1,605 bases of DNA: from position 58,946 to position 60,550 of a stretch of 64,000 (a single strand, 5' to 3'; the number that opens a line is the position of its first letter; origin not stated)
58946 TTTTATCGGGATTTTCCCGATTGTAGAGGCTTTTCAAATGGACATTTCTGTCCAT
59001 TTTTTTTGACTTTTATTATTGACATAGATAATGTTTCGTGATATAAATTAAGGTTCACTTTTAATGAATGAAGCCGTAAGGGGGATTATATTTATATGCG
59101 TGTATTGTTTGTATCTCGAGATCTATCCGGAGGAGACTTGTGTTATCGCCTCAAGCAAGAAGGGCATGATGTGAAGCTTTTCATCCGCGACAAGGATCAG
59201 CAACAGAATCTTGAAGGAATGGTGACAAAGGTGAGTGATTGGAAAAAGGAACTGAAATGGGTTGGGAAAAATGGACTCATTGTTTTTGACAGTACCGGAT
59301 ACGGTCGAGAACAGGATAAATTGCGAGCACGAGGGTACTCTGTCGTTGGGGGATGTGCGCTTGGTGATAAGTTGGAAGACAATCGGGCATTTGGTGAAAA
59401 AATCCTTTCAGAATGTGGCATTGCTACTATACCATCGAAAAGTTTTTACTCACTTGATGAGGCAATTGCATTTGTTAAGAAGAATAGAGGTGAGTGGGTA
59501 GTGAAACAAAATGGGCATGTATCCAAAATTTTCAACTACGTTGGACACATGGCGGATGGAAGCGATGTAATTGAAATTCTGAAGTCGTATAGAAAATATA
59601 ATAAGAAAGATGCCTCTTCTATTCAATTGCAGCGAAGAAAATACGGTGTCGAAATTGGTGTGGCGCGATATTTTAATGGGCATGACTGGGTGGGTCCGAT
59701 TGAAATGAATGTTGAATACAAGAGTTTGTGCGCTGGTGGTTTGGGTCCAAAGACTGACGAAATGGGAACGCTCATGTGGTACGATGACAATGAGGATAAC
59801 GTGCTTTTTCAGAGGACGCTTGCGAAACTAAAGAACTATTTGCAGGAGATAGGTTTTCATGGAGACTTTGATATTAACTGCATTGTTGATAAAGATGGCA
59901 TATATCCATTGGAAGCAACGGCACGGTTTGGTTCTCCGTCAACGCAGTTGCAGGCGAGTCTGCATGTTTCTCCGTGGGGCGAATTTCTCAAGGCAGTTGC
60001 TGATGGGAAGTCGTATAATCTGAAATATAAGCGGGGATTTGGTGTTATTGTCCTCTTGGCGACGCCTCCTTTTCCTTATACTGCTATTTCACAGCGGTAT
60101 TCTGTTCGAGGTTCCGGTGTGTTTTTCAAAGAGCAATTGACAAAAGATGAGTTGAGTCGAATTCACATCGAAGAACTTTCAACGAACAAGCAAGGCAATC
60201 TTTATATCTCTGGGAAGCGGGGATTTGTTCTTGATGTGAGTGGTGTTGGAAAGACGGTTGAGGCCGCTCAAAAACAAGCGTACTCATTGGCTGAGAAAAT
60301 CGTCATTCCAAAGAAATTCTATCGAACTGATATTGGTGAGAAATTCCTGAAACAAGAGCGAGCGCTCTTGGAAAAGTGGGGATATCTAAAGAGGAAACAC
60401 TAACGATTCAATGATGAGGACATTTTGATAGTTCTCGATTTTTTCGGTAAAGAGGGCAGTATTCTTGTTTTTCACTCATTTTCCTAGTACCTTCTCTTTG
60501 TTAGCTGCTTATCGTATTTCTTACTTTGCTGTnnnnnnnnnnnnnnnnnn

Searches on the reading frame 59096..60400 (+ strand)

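Call 72: search_protein_families(library=pfam, proteins=[window:59096-60400:+], max_evalue=0.00001)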
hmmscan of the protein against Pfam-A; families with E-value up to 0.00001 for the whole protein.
window:59096-60400:+ (435 aa): 2 families
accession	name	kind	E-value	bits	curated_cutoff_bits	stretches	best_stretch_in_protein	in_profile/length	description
PF02843.22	GARS_C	-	6e-10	39.8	34.8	1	362-416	39-92/92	Phosphoribosylglycinamide synthetase, C domain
PF01071.24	GARS_A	-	7.9e-06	26.3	27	0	97-283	3-194/194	Phosphoribosylglycinamide synthetase, ATP-grasp (A) domain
